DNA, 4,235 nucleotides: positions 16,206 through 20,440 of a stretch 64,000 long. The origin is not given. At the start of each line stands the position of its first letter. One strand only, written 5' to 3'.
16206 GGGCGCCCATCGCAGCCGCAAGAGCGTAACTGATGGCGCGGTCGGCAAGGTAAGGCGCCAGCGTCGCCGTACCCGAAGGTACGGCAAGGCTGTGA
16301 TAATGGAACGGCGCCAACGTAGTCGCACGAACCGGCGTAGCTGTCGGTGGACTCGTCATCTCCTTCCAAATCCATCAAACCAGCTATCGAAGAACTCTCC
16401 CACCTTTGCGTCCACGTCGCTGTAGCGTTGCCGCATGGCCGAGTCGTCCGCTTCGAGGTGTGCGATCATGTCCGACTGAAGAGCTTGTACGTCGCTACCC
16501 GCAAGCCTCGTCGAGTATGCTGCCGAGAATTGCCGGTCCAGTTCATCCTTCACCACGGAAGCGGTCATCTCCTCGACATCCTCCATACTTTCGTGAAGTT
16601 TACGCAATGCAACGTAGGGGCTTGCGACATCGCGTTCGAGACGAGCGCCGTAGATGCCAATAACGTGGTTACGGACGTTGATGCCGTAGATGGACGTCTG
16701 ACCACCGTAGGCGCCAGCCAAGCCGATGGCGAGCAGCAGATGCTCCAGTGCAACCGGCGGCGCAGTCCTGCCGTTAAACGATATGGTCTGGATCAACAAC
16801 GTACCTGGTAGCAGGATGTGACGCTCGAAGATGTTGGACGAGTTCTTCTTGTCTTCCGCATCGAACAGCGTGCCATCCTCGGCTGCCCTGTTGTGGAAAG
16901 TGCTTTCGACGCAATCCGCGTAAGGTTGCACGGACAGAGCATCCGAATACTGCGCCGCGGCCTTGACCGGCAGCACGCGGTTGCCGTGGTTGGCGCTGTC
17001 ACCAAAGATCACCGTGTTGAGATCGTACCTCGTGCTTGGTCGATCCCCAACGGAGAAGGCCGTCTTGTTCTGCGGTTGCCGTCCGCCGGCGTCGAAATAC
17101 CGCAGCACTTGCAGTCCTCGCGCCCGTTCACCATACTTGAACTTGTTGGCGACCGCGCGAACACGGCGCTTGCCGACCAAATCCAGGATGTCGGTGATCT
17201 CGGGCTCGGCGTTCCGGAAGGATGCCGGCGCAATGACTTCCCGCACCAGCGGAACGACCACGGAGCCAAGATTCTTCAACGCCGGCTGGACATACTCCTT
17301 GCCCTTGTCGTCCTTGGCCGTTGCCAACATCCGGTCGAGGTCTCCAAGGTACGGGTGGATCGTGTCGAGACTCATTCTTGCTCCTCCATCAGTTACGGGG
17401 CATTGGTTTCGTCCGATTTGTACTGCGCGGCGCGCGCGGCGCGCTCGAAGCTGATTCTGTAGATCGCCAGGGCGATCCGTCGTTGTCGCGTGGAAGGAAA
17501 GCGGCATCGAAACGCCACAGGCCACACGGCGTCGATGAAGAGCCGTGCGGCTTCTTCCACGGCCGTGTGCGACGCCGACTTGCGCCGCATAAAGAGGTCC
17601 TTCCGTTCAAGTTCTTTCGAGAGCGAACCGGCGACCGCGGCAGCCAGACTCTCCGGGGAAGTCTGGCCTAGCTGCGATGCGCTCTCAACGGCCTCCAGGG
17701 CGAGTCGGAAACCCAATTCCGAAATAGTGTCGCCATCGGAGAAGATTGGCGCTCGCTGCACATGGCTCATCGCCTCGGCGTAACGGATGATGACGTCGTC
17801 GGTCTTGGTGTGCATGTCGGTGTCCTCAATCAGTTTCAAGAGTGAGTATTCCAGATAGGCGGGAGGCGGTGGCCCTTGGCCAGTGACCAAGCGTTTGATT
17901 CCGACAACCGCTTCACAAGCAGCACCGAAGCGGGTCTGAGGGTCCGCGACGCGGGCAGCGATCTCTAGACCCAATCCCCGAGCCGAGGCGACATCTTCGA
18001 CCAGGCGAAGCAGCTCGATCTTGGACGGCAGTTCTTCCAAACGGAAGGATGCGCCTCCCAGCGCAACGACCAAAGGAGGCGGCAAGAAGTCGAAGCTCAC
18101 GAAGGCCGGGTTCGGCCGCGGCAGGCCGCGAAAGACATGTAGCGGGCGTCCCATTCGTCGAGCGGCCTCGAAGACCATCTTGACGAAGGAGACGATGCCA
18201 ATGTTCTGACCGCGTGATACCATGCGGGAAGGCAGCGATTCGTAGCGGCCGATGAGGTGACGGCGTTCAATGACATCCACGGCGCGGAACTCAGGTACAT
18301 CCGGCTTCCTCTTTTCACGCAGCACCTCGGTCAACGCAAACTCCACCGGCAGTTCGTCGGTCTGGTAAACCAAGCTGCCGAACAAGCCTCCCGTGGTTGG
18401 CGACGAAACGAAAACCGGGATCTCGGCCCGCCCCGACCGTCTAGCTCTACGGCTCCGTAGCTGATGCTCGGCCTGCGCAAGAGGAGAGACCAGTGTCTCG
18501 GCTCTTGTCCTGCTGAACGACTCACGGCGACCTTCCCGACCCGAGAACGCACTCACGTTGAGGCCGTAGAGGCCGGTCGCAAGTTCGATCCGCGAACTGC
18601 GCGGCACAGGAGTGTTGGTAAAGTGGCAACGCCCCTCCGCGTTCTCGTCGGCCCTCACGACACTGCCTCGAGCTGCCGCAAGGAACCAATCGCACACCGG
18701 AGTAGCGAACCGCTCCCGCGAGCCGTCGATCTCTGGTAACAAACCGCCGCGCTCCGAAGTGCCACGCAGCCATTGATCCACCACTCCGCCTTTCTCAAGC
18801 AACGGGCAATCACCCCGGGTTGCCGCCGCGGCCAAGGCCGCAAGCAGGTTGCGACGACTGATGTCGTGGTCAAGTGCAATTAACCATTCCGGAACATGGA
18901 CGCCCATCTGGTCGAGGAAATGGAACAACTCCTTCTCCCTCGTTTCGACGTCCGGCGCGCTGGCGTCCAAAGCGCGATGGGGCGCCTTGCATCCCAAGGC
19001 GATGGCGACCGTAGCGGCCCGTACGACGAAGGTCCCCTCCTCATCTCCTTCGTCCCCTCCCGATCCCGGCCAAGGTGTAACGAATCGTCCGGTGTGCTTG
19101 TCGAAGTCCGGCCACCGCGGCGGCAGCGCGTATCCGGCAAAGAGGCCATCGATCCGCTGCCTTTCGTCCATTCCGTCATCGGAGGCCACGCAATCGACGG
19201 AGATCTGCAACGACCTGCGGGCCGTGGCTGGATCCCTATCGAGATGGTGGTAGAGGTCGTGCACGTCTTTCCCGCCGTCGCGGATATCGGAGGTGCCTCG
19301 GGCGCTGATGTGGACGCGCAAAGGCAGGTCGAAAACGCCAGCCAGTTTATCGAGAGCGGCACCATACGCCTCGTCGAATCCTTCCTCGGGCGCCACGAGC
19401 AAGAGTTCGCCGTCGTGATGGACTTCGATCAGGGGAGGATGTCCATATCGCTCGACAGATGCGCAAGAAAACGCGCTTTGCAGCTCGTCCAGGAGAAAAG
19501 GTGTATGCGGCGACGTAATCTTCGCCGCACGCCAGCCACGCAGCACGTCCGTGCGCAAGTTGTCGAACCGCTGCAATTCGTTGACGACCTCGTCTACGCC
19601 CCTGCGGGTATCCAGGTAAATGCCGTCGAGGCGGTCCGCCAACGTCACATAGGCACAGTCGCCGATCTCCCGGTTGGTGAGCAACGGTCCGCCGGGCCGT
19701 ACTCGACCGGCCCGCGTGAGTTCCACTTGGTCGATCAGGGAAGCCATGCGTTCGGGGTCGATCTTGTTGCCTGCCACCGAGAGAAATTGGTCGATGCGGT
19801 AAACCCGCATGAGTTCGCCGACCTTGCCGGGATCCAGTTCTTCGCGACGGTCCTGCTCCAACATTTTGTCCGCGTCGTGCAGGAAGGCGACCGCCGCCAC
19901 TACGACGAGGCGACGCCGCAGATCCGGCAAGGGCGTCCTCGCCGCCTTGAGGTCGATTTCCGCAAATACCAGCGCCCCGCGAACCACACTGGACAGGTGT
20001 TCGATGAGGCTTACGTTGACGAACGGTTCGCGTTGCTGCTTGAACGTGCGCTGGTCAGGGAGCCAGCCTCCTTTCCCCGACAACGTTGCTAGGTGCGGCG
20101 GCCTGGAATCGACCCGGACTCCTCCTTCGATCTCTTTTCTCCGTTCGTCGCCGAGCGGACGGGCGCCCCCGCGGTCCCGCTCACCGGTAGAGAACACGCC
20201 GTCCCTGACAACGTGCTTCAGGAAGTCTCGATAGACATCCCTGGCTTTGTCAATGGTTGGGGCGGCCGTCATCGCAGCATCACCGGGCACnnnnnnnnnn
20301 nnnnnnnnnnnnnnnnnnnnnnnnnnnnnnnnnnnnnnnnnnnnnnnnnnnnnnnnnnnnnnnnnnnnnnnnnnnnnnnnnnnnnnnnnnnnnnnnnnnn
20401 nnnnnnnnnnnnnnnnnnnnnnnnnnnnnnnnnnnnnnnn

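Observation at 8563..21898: Type I-D-like CRISPR-Cas locus with non-canonical gene order and a short I-E-like repeat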

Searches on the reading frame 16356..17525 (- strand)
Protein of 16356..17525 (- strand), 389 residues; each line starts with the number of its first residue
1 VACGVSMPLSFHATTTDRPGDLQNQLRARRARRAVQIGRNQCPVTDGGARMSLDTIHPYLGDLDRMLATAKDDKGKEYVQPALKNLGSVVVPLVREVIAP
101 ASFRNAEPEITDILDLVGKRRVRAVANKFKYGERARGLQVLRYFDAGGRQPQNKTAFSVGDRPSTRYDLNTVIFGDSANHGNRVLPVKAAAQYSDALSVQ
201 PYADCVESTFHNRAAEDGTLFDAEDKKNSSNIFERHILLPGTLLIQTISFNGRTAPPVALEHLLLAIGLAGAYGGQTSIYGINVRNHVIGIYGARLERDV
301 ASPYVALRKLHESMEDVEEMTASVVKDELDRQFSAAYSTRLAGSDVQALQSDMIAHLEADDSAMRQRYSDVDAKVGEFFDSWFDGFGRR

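Call 4: search_protein_families(library=padloc, proteins=[window:16356-17525:-], max_evalue=0.01)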
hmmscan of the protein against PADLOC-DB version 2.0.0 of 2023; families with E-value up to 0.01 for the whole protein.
window:16356-17525:- (389 aa): 5 families
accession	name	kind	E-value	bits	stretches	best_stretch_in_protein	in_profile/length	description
PDLC01322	Cas7d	-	3e-13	47.9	1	169-333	82-234/248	CAS-I-D; effector_G7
PDLC00998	Cas7d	-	1.5e-12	45.6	1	140-329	63-246/282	CRISPR type I-D/CYANO-associated protein Csc2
PDLC02047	Cas7d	-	3e-10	38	1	88-304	23-232/311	-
PDLC02046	Cas7d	-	2e-08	31.8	1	193-356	122-283/305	-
PDLC02048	Cas7d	-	1.2e-07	29.3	1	170-300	107-226/315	-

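Call 5: search_protein_families(library=ncbifam, proteins=[window:16356-17525:-], max_evalue=0.01)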
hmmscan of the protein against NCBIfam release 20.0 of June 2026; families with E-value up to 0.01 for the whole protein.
window:16356-17525:- (389 aa): 1 family
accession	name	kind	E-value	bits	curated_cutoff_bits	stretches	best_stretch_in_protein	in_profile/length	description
TIGR03157.1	cas_Csc2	equivalog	5.6e-12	45.6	38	1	140-329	63-246/282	type I-D CRISPR-associated protein Cas7/Csc2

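Call 6: search_protein_families(library=pfam, proteins=[window:16356-17525:-], max_evalue=0.01)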
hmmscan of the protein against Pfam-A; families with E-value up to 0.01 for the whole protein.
window:16356-17525:- (389 aa): 1 family
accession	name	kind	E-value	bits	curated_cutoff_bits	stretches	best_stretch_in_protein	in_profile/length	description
PF18320.6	Csc2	-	5.6e-13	49.2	25.5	1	126-358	57-278/298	Csc2 Crispr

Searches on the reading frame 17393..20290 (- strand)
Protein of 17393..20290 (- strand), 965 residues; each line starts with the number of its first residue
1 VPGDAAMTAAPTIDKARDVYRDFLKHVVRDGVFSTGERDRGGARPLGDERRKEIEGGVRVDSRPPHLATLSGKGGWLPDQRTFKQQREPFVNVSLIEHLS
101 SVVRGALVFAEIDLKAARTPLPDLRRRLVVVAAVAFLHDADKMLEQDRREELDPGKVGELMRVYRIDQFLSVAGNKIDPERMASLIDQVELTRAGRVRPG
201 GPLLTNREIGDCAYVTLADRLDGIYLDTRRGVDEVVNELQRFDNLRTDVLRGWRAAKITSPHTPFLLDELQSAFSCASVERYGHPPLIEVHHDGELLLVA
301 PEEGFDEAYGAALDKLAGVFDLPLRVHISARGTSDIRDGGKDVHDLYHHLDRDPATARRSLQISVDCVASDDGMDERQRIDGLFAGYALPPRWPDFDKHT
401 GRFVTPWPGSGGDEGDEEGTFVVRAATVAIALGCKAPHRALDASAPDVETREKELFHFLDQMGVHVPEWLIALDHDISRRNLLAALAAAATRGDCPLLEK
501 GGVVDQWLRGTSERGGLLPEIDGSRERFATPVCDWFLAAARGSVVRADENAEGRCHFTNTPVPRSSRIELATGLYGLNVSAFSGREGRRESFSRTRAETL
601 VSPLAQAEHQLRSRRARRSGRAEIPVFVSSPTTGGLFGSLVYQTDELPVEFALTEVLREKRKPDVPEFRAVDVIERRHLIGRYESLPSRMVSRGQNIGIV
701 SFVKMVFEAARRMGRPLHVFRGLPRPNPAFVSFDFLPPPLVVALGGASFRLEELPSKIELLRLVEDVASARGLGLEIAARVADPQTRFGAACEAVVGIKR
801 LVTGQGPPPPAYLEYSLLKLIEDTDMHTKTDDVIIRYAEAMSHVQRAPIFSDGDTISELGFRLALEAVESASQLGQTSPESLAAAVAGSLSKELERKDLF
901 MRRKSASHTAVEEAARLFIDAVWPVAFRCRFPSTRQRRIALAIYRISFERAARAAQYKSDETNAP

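Call 4: search_protein_families(library=padloc, proteins=[window:17393-20290:-], max_evalue=0.01)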
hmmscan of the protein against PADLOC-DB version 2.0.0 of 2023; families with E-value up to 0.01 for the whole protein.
window:17393-20290:- (965 aa): 3 families
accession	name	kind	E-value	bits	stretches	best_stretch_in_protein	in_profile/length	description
PDLC01534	Cas10_Id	-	1.2e-263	875.6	1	14-962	3-928/934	CAS-I-D; effector_LS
PDLC02024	Cas10_Id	-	1.2e-183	610.8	1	13-960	9-924/931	-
PDLC01325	Cas10_Id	-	0.0035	13.8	0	95-163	6-63/795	CAS-I-D; effector_LS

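Call 5: search_protein_families(library=ncbifam, proteins=[window:17393-20290:-], max_evalue=0.01)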
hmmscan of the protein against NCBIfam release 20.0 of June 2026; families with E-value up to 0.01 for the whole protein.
window:17393-20290:- (965 aa): 0 families

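Call 6: search_protein_families(library=pfam, proteins=[window:17393-20290:-], max_evalue=0.01)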
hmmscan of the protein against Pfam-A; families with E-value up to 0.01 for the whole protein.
window:17393-20290:- (965 aa): 0 families

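Call 11: search_protein_families(library=pfam, proteins=[window:17393-20290:-], max_evalue=10)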
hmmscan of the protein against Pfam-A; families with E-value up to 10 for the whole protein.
window:17393-20290:- (965 aa): 0 families

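Call 12: find_related_loci(query=window:17393-20290:-, collection=genome_contigs, flank=10000)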
Query window:17393-20290:- (965 aa) in genome_contigs; peptide patterns used: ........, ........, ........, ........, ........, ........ (x = any residue, [..] = any of these).
51 stretches matched a pattern; 17 encode a relative of the query (tblastn E <= 1e-3); 17 distinct loci.
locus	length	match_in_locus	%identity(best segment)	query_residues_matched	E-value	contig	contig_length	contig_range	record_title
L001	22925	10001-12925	57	1-963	0e+0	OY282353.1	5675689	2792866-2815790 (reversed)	MAG: uncultured Gammaproteobacteria bacterium genome assembly, chromosome: 1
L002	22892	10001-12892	57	11-963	0e+0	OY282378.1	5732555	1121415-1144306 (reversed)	MAG: uncultured Gammaproteobacteria bacterium genome assembly, chromosome: 1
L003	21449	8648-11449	41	16-949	0e+0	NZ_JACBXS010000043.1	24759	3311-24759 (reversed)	Rhabdonatronobacter sediminivivens strain IM2376 NODE_43_length_24759_cov_1019.970545, whole genome shotgun sequence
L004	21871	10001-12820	40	10-949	0e+0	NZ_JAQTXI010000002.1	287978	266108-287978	MAG: Neomegalonema sp. isolate STC_130 NODE_61_length_287978_cov_4.570403_Sandtown_C, whole genome shotgun sequence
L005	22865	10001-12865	41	16-960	0e+0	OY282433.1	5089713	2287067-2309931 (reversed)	MAG: uncultured Gammaproteobacteria bacterium genome assembly, chromosome: 1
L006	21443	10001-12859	39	1-948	0e+0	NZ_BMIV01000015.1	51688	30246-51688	Paracoccus acridae strain CGMCC 1.15419 sequence015, whole genome shotgun sequence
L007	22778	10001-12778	39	16-951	1e-161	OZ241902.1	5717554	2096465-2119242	MAG: Paracoccaceae bacterium isolate deb7cda6-e855-4710-bb30-4665d3f76b65 genome assembly, chromosome: 1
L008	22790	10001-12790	37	16-951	4e-156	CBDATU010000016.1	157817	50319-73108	MAG: uncultured Rhodobacter sp. isolate 43686f86-583c-494a-8daa-9842116a73c5 genome assembly, contig: contig_16, whole g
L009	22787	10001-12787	38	16-951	7e-153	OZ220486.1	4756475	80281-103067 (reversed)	MAG: Paracoccaceae bacterium isolate 33ed5a6f-aecc-422c-bc57-cca9576b36f1 genome assembly, chromosome: 1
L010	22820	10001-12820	38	7-951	3e-150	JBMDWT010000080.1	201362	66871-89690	MAG: Amaricoccus sp. isolate FBaNitRs1_25 FBaNitRs1_contig80, whole genome shotgun sequence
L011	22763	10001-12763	36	16-951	2e-147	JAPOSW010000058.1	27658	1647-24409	MAG: Gammaproteobacteria bacterium isolate CAR2_bin_8 NODE_572_length_27658_cov_11.9549, whole genome shotgun sequence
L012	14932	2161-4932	37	19-951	2e-146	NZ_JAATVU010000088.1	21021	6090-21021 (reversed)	Mangrovicoccus sp. HB161399 scaffold88, whole genome shotgun sequence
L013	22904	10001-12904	58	4-963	0e+0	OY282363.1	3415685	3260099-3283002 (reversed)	MAG: uncultured Alphaproteobacteria bacterium genome assembly, chromosome: 1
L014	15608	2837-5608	37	19-951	2e-146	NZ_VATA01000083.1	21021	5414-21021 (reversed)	Poseidonocella sp. HB161398 scaffold83, whole genome shotgun sequence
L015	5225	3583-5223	39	13-559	3e-103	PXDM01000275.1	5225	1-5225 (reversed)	MAG: Rhodobacteraceae bacterium isolate T3Sed10_335 T3-Sed10-C45222, whole genome shotgun sequence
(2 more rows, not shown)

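Call 23: find_homologous_proteins(query=window:17393-20290:-, max_evalue=0.001)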
Query window:17393-20290:- (965 aa): 145 proteins with E <= 0.001 among 8000 candidates; the best 120 are listed.
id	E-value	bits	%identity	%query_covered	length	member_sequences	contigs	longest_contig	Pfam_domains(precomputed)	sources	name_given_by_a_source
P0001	0.0e+0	2159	100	99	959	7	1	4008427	-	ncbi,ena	-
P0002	0.0e+0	1328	64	99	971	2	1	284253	-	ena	-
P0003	0.0e+0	1154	59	99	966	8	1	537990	-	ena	-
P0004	0.0e+0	1145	58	99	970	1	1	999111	-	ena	-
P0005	0.0e+0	1145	58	99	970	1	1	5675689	-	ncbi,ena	-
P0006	0.0e+0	1136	57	99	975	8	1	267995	-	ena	-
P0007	0.0e+0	1134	57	99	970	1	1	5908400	-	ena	-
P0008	0.0e+0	1132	58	99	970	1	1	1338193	-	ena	-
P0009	0.0e+0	1132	58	99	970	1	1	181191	-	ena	-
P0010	0.0e+0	1130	57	99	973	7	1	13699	-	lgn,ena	-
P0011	0.0e+0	1129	57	99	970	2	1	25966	-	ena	-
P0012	0.0e+0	1129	57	99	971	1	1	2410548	-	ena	-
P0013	0.0e+0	1128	57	99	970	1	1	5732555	-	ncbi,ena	-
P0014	0.0e+0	1127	57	99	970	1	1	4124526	-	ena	-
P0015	0.0e+0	1125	57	97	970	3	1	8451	-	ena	-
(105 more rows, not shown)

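Call 24: find_encoding_contigs(protein=P0001, flank=2000, max_places=3)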
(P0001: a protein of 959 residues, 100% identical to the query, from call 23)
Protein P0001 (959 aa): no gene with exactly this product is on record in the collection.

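Call 25: search_solved_structures(query=window:17393-20290:-, max_evalue=10)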
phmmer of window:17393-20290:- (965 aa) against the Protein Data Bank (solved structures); distinct sequences matched with E-value up to 10: 0.

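Call 27: search_solved_structures(query=A2, max_evalue=10, show_alignments=2)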
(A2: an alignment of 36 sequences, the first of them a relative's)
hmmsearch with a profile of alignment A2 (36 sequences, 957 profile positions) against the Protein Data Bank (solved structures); distinct sequences matched with E-value up to 10: 0.

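Call 41: predict_structure(alignment_id=A2)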
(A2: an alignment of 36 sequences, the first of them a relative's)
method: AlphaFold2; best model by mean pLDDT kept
length: 959 residues; sequences in the alignment: 36
mean_pLDDT: 86.0   pTM: 0.82
mean pLDDT of the five models: 86.0, 85.1, 84.5, 84.3, 83.2
residues with pLDDT >= 90: 537; 70-90: 307; 50-70: 74; < 50: 41
segments of 3 or more residues with pLDDT < 50: 1-3, 187-189, 406-408, 571-589, 613-616, 955-959
pLDDT, mean of each block of 10 residues (from residue 1): 67 94 93 80 91 90 93 91 95 95 95 92 98 93 87 97 94 94 67 77 95 95 93 92 92 91 92 90 93 94 94 80 85 81 90 92 75 90 88 88 63 90 89 66 93 91 91 94 82 89 85 61 88 82 82 82 58 42 46 81 78 59 89 69 84 86 83 83 86 94 93 91 95 92 95 94 89 92 94 76 82 86 94 93 86 95 92 94 93 73 90 96 93 95 89 52
secondary structure, 60 per line:
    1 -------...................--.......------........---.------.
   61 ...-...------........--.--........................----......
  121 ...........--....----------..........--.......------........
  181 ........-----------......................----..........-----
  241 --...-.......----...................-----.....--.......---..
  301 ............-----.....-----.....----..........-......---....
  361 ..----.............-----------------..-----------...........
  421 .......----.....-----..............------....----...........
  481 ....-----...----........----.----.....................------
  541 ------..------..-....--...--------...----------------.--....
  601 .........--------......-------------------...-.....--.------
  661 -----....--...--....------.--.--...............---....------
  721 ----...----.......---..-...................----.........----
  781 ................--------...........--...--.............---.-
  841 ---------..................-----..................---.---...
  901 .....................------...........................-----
elements in order (helices of 4 or more, strands of 3 or more residues): H8-26 H29-35 H42-49 H60-63 E65-67 H74-81 H89-110 H115-131 H134-137 H148-157 H160-166 H173-188 H200-220 H226-235 E247-253 H258-276 E282-286 E289-295 H299-312 E318-322 E328-332 H337-346 H348-353 H359-362 H367-379 H410-427 H432-436 H442-455 H462-465 H470-484 H497-503 H514-534 H597-609 E618-623 E643-645 H647-651 H666-669 E672-674 E677-680 H693-707 E711-714 E725-727 H732-738 H745-763 H768-776 H781-796 H805-815 H823-835 H850-867 H873-890 H898-921 H928-954

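Call 43: fold_search(model_id=the predicted structure, library=pdb)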
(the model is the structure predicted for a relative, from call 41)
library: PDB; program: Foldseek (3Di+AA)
matches with E <= 10: 357; with E <= 0.001: 4
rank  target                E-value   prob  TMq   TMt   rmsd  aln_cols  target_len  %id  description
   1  7sba_I                1.4e-11  1.00  0.48  0.50  10.8       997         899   12  Structure of type I-D Cascade bound to a dsDNA target (released 2022-06-08)
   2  6thh_C                1.6e-08  1.00  0.36  0.40  13.0       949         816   12  Crystal structure of type I-D CRISPR-Cas nuclease Cas10d in complex with the SIRV3 AcrID1 (gp02) anti-CRISPR protein (released 2020-10-28)
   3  6yes_A                2.3e-06  1.00  0.37  0.42  12.9       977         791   11  Crystal structure of type I-D CRISPR-Cas nuclease Cas10d (released 2020-10-28)
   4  6yes_B                1.5e-05  1.00  0.35  0.41  14.0       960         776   12  Crystal structure of type I-D CRISPR-Cas nuclease Cas10d (released 2020-10-28)
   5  3ez5_D                2.7e-01  0.08  0.06  0.08  17.4       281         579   12  Cocrystal structure of Bacillus fragment DNA polymerase I with duplex DNA , dCTP, and zinc (closed form). (released 2009-11-10)
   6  3hpo_A                3.0e-01  0.10  0.06  0.09  16.6       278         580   12  Crystal structure of fragment DNA polymerase I from Bacillus stearothermophilus Y714S mutant bound to G:T mismatch (released 2010-06-23)
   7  4dqq_D                3.1e-01  0.09  0.06  0.08  17.2       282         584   11  Ternary complex of Bacillus DNA Polymerase I Large Fragment E658A, DNA duplex, and rCTP (paired with dG of template) i (released 2012-06-06)
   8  3iad_C                3.3e-01  0.28  0.09  0.19  15.6       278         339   15  Crystal structure of human phosphodiesterase 4D with bound allosteric modulator (released 2010-01-05)
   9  3d3p                  4.2e-01  0.30  0.08  0.18  14.8       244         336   14  Crystal structure of PDE4B catalytic domain in complex with a pyrazolopyridine inhibitor (released 2009-05-19)
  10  6boj_C                4.2e-01  0.25  0.09  0.20  16.9       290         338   13  Crystal Structure of the PDE4D Catalytic Domain and UCR2 Regulatory Helix with BPN5004 (released 2018-08-22)
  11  1xwl                  4.2e-01  0.08  0.06  0.09  16.6       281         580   13  BACILLUS STEAROTHERMOPHILUS (NEWLY IDENTIFIED STRAIN AS YET UNNAMED) DNA POLYMERASE FRAGMENT (released 1999-01-13)
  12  2hhq_A                4.4e-01  0.07  0.07  0.09  18.3       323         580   13  O6-methyl-guanine:T pair in the polymerase-10 basepair position (released 2006-12-12)
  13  1q9m_C                4.8e-01  0.23  0.08  0.19  14.9       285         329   14  Three dimensional structures of PDE4D in complex with roliprams and implication on inhibitor selectivity (released 2003-09-02)
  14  5lbo_C                4.8e-01  0.21  0.09  0.20  14.8       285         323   15  Crystal structure of human phosphodiesterase 4D2 catalytic domain with inhibitor NPD-001 (released 2018-03-14)
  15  4dqi_A                4.8e-01  0.07  0.07  0.09  17.3       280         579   12  Ternary complex of Bacillus DNA Polymerase I Large Fragment, DNA duplex, and dCTP (paired with dG of template) (released 2012-06-06)
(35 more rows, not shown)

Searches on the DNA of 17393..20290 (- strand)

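Call 58: search_dna_similar(query=L006:16905-19927:+, collection=phages, mode=distant, max_evalue=0.01)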
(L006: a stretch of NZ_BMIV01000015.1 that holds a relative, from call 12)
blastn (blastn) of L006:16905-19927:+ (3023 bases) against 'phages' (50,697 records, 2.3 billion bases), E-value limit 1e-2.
No match.

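Call 59: search_dna_similar(query=L008:18504-21808:+, collection=phages, mode=distant, max_evalue=0.01)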
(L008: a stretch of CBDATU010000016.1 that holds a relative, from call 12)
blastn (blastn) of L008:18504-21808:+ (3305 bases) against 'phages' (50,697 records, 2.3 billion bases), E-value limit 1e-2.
No match.
